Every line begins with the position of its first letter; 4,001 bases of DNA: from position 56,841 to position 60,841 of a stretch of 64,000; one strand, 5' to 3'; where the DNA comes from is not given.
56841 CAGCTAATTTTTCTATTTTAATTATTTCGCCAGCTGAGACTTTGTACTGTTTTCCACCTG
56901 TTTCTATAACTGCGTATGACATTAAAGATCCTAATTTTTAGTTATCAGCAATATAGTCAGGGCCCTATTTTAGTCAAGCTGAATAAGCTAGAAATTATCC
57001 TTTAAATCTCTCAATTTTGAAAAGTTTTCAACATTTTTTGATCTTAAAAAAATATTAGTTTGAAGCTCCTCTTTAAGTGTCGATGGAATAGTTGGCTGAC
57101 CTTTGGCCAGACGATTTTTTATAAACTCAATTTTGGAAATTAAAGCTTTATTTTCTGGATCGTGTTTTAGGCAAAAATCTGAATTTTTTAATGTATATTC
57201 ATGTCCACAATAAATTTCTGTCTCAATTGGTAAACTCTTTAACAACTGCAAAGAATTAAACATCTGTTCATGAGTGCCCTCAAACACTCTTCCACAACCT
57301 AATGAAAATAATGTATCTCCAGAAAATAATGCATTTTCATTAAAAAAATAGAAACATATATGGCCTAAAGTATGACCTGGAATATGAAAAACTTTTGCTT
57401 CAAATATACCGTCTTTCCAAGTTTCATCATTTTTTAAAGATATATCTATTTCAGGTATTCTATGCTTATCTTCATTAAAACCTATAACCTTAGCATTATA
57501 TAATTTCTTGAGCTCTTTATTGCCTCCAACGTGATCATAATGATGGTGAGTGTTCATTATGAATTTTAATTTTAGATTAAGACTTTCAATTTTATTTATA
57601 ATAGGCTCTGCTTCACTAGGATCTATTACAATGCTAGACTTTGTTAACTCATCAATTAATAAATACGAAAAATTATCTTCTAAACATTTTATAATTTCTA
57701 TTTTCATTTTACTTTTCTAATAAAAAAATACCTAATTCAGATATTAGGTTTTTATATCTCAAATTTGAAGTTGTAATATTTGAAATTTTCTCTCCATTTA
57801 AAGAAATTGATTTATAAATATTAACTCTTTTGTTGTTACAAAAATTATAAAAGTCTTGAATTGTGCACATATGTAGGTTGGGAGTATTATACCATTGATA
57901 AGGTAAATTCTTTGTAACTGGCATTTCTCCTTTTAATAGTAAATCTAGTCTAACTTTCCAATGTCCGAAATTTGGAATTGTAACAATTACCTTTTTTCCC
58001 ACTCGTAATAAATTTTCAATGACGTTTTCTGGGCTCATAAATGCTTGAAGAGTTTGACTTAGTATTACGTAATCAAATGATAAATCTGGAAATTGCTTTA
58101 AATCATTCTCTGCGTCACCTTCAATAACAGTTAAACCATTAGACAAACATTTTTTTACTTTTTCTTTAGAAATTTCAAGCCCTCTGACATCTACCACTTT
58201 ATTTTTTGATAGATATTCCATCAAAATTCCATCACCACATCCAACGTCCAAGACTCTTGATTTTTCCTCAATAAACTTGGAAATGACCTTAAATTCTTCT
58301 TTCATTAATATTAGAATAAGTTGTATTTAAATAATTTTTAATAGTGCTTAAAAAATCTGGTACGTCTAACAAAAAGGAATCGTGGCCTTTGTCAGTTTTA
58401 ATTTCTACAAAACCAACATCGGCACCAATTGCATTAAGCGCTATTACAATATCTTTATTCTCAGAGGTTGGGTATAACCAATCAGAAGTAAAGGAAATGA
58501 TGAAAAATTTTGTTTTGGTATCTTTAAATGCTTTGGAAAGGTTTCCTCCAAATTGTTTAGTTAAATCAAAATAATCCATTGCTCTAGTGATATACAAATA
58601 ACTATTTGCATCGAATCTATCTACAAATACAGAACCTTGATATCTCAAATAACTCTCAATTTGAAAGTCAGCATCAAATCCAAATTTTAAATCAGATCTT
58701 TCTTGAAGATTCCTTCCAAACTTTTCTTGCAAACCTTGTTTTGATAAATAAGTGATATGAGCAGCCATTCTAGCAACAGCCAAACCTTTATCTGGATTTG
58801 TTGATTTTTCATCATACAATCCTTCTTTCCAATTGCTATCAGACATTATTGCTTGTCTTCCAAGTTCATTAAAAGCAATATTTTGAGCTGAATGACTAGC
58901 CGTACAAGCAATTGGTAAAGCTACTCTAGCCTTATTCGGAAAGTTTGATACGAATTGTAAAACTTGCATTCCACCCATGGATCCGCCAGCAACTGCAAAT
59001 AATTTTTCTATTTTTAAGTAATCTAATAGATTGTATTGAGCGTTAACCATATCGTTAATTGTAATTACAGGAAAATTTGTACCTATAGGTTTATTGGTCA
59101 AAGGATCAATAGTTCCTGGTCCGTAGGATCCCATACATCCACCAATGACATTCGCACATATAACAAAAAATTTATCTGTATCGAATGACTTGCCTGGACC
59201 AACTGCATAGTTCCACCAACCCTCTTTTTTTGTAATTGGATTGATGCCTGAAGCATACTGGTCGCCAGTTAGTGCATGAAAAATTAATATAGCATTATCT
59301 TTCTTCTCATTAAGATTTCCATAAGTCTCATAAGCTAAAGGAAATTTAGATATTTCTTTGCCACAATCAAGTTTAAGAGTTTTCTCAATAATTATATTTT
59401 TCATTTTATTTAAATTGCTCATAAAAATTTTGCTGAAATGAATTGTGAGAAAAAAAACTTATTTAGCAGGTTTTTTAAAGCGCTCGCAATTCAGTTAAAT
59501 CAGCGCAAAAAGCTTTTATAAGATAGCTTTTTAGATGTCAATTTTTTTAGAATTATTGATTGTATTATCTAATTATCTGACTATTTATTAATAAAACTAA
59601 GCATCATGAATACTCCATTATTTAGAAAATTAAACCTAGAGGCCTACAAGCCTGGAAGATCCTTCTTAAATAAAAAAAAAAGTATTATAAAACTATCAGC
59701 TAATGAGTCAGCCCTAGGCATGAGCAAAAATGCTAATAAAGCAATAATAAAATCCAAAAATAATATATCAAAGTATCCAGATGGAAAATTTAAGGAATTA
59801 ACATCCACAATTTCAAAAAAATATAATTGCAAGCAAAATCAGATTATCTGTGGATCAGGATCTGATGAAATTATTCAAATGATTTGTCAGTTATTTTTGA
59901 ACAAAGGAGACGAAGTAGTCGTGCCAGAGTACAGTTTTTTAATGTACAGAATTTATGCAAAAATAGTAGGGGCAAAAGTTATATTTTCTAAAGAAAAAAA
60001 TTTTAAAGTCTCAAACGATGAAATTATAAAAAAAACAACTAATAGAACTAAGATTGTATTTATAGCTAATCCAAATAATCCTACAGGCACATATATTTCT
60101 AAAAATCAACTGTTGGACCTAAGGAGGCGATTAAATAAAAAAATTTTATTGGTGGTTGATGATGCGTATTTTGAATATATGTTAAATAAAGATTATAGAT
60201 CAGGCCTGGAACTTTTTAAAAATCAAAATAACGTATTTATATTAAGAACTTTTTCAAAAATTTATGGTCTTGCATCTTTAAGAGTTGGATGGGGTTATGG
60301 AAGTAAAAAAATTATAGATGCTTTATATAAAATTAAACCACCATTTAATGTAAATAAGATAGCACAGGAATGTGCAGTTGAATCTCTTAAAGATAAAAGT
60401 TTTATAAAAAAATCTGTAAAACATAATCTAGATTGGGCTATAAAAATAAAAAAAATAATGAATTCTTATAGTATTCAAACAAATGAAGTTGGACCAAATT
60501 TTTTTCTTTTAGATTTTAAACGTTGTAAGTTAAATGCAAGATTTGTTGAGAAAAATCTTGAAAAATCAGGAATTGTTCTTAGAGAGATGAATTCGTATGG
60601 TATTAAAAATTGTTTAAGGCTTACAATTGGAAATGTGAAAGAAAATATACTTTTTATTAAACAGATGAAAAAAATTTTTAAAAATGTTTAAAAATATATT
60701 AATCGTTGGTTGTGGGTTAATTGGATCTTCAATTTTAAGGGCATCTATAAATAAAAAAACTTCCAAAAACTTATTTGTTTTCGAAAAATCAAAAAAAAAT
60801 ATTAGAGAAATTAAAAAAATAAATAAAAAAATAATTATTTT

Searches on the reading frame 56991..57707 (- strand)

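Call 21: search_protein_families(library=ncbifam, proteins=[window:56991-57707:-], max_evalue=1e-25)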
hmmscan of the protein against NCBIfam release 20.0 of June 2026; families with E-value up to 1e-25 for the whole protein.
window:56991-57707:- (239 aa): 2 families
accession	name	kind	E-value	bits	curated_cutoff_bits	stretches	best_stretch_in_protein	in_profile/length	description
TIGR03413.1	GSH_gloB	equivalog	5.1e-83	278.2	200.8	1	4-230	2-225/248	hydroxyacylglutathione hydrolase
NF007597.0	PRK10241.1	equivalog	2.5e-54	184.2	421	1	1-230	1-226/251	hydroxyacylglutathione hydrolase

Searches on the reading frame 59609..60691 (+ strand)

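Call 21: search_protein_families(library=ncbifam, proteins=[window:59609-60691:+], max_evalue=1e-25)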
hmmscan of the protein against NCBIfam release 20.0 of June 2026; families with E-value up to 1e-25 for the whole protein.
window:59609-60691:+ (360 aa): 15 families
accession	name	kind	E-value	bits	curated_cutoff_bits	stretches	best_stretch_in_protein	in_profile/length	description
TIGR01141.1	hisC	equivalog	1.8e-91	306.7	276.55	1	9-356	6-349/349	histidinol-phosphate transaminase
NF002878.0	PRK03321.1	subfamily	3.1e-72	243.3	374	1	9-358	11-350/352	histidinol-phosphate transaminase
NF003496.0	PRK05166.1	equivalog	5.7e-72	242.5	540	1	24-357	36-370/373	histidinol-phosphate transaminase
TIGR01140.1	L_thr_O3P_dcar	equivalog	5.4e-53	180.2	290.55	1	21-346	14-323/331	threonine-phosphate decarboxylase CobD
NF006014.0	PRK08153.1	equivalog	1.2e-52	179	510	1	27-358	36-365/370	pyridoxal phosphate-dependent aminotransferase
NF002726.0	PRK02610.1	equivalog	3.1e-46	158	391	1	9-359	11-371/374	histidinol-phosphate transaminase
NF002877.0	PRK03317.1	equivalog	5.7e-43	147.1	409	1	31-358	38-368/374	histidinol-phosphate transaminase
NF006580.0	PRK09105.1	subfamily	8.6e-41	140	444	1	22-358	44-372/375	pyridoxal phosphate-dependent aminotransferase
NF051461.1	pyoverd_PtaA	equivalog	2.3e-35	122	500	1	22-349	32-352/359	pyoverdine biosynthesis transaminase PtaA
NF041364.1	GntC_guanitoxin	equivalog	1.2e-33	116.5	415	1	61-354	39-351/356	guanitoxin biosynthesis PLP-dependent (S)-gamma-hydroxy-L-arginine cyclodehydratase GntC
NF041091.1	asp_aminotase_Arch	equivalog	2.3e-32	112.2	550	1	17-347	20-364/376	aspartate aminotransferase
NF006225.0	PRK08354.1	equivalog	3.2e-30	105.6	288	1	44-356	33-315/318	putative aminotransferase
NF004870.0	PRK06225.1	equivalog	8.2e-28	97.2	351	1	21-326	25-339/380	pyridoxal phosphate-dependent aminotransferase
NF005816.0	PRK07682.1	equivalog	5.4e-27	94.4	620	1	39-262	61-282/390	aminotransferase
NF006756.0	PRK09276.1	subfamily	8.6e-26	90.8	507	0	76-347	93-375/387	LL-diaminopimelate aminotransferase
